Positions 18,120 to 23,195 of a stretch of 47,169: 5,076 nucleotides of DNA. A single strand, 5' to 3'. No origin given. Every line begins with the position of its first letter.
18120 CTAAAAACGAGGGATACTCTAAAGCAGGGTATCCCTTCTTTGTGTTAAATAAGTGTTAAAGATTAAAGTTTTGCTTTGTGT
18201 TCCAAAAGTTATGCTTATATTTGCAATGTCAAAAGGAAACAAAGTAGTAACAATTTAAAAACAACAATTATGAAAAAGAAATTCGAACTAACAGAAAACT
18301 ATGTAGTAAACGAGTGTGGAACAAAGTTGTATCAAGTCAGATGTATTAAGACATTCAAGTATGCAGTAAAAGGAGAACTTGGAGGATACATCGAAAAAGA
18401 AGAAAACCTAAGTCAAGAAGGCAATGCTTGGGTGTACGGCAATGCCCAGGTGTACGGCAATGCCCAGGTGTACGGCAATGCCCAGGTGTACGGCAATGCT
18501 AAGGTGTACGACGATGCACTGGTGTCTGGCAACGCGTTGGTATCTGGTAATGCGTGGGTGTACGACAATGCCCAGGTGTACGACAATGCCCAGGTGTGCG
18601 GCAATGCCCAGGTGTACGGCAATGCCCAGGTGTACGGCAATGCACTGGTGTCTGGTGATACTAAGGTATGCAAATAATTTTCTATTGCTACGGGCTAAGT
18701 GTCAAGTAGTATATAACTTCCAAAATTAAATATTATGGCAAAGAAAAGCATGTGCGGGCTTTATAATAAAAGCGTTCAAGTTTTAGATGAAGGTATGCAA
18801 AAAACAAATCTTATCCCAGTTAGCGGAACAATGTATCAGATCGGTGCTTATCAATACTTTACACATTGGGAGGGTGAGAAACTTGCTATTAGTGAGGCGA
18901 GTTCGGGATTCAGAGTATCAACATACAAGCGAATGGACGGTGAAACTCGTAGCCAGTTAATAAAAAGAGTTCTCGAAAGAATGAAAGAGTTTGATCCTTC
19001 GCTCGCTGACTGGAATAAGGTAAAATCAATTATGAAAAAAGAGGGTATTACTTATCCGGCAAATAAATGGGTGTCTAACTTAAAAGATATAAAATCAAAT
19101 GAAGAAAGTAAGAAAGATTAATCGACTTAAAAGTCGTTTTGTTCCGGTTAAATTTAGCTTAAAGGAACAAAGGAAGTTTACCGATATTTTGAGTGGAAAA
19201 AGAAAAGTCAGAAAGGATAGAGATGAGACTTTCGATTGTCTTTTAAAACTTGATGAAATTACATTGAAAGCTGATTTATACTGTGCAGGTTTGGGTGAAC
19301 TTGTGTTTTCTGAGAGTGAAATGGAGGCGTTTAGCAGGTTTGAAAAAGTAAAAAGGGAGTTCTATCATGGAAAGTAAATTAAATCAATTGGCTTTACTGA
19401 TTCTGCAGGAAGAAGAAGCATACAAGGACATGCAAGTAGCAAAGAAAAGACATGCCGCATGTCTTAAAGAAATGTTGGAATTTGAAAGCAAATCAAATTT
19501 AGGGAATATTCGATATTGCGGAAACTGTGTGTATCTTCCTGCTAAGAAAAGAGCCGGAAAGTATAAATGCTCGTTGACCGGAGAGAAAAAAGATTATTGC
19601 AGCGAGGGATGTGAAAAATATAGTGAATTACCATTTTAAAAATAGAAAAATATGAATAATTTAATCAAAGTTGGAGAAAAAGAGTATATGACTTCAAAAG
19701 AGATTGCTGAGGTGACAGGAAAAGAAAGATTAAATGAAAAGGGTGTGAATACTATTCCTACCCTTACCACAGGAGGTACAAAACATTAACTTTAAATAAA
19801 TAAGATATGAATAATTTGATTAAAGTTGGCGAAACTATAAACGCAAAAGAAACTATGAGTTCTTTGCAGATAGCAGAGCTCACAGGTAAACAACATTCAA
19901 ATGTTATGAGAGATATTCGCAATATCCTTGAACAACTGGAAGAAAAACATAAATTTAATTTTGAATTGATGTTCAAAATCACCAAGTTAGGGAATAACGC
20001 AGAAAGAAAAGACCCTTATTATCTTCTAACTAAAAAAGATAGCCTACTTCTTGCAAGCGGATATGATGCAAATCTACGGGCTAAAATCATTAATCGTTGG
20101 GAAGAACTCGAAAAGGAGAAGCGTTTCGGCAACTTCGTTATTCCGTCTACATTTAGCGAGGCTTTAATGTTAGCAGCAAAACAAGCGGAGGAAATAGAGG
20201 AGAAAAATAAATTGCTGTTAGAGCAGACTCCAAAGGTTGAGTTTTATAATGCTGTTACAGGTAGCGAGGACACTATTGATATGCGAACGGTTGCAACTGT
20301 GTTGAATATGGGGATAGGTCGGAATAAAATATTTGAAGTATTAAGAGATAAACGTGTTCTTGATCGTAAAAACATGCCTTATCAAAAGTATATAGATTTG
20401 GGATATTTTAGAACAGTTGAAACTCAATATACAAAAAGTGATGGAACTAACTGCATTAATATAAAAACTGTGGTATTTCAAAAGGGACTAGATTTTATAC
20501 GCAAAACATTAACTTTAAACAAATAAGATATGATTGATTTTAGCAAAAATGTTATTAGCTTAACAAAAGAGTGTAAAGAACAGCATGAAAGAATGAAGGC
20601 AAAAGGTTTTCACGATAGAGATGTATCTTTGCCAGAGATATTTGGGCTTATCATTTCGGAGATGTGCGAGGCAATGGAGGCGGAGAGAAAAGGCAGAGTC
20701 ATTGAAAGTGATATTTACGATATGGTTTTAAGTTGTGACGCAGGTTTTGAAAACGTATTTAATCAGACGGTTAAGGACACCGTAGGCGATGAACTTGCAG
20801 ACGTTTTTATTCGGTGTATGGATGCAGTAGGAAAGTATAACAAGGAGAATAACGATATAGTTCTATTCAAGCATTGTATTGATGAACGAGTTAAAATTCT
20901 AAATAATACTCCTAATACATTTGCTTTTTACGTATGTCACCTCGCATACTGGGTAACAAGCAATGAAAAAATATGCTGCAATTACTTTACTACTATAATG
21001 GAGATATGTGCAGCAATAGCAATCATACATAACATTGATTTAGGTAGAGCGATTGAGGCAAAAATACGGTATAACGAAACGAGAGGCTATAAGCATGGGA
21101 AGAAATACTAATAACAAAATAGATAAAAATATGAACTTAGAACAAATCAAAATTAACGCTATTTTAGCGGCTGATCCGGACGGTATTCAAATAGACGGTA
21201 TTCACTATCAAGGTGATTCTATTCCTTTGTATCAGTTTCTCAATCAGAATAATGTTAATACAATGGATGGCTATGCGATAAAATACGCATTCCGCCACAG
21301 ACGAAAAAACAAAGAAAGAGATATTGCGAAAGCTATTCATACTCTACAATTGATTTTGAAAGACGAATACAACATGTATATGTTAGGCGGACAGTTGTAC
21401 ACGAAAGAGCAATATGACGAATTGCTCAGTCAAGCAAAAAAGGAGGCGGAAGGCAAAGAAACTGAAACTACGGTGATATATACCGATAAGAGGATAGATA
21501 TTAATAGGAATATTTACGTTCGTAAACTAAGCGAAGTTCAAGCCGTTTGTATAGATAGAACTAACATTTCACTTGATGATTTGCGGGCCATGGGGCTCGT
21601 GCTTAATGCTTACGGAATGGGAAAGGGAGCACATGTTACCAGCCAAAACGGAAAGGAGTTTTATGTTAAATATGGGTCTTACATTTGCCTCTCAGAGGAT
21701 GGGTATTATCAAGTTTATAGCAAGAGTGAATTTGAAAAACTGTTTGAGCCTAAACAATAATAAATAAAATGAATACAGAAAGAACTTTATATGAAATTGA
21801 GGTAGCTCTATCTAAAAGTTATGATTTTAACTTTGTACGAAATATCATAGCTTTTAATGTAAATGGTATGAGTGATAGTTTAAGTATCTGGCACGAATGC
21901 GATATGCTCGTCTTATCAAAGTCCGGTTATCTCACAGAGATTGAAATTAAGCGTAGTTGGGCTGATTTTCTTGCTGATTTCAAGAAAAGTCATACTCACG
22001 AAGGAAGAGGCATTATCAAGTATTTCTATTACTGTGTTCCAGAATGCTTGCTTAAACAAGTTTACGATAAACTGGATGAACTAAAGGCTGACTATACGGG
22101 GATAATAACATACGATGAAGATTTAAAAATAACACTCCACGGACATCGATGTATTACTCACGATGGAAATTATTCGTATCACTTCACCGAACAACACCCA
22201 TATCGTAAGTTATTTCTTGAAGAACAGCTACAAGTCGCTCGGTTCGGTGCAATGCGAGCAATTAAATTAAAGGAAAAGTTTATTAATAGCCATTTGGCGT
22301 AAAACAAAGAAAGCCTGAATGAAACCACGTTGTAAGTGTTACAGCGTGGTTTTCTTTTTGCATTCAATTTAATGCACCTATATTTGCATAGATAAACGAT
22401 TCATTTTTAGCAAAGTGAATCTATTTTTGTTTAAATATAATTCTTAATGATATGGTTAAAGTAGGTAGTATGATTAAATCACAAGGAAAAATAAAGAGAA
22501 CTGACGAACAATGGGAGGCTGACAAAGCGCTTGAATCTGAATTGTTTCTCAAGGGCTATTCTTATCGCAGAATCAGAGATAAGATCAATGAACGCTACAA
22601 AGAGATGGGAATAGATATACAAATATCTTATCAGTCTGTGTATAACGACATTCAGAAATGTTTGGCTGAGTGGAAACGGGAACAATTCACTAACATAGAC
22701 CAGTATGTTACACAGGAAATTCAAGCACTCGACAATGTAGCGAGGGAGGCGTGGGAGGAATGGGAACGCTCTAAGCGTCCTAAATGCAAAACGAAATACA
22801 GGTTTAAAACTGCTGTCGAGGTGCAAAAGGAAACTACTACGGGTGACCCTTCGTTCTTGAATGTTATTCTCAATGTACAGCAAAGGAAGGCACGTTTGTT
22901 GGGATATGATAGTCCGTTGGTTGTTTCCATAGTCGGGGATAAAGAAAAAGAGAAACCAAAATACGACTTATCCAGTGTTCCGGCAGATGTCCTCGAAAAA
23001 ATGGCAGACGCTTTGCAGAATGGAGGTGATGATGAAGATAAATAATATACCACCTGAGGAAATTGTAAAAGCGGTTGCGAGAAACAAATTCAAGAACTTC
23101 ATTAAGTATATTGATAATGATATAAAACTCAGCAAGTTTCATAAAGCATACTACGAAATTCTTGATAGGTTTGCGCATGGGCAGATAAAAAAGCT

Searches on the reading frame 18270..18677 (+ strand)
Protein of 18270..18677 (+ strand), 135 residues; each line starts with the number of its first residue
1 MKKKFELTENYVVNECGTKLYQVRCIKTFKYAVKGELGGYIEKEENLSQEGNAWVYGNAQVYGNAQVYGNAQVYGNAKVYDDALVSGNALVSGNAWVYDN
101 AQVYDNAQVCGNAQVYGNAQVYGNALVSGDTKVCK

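Call 102: search_protein_families(library=pfam, proteins=[window:18270-18677:+], max_evalue=0.01)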
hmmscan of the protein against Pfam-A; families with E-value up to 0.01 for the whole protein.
window:18270-18677:+ (135 aa): 4 families
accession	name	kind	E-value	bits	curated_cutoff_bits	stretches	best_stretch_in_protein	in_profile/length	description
PF18836.7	B_solenoid_ydck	-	1.1e-18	65.9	30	2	119-131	1-13/17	YdcK Beta solenoid repeat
PF04519.19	Bactofilin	-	5.8e-05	23.7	27.9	1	37-129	9-95/98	Polymer-forming cytoskeletal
PF00132.30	Hexapep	-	7.4e-05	22.7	27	0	93-121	6-34/36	Bacterial transferase hexapeptide (six repeats)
PF20812.2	PM2_P3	-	0.0063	17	27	0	67-91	3-27/61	Bacteriophage PM2, Viral membrane protein P3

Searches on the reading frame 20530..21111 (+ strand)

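Call 102: search_protein_families(library=pfam, proteins=[window:20530-21111:+], max_evalue=0.01)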
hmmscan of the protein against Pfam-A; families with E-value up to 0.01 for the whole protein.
window:20530-21111:+ (193 aa): 1 family
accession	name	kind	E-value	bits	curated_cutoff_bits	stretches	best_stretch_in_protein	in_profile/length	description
PF16139.11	DUF4847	-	0.008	16.5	25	0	53-113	71-131/147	Domain of unknown function (DUF4847)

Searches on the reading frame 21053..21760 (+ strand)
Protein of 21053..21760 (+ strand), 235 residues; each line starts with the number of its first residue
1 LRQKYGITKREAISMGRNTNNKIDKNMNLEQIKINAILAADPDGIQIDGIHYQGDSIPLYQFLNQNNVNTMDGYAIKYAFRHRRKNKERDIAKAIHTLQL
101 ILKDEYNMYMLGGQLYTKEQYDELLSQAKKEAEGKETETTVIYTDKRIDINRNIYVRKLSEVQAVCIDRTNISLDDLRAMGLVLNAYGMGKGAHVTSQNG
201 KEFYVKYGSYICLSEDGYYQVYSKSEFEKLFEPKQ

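Call 102: search_protein_families(library=pfam, proteins=[window:21053-21760:+], max_evalue=0.01)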
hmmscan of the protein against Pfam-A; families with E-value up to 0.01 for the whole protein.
window:21053-21760:+ (235 aa): 2 families
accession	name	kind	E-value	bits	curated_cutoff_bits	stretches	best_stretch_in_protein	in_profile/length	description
PF00483.29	NTP_transferase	-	6.2e-05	23.1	21.2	1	76-146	73-141/245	Nucleotidyl transferase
PF11753.13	DUF3310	-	0.00046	20.6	24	1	60-96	15-57/60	Protein of unknwon function (DUF3310)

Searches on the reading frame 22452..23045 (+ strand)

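Call 102: search_protein_families(library=pfam, proteins=[window:22452-23045:+], max_evalue=0.01)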
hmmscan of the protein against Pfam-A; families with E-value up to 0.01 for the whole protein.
window:22452-23045:+ (197 aa): 1 family
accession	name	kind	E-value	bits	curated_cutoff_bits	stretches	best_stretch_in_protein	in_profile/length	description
PF05388.16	Carbpep_Y_N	-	0.001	19.9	25.8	1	54-126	35-108/127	Carboxypeptidase Y pro-peptide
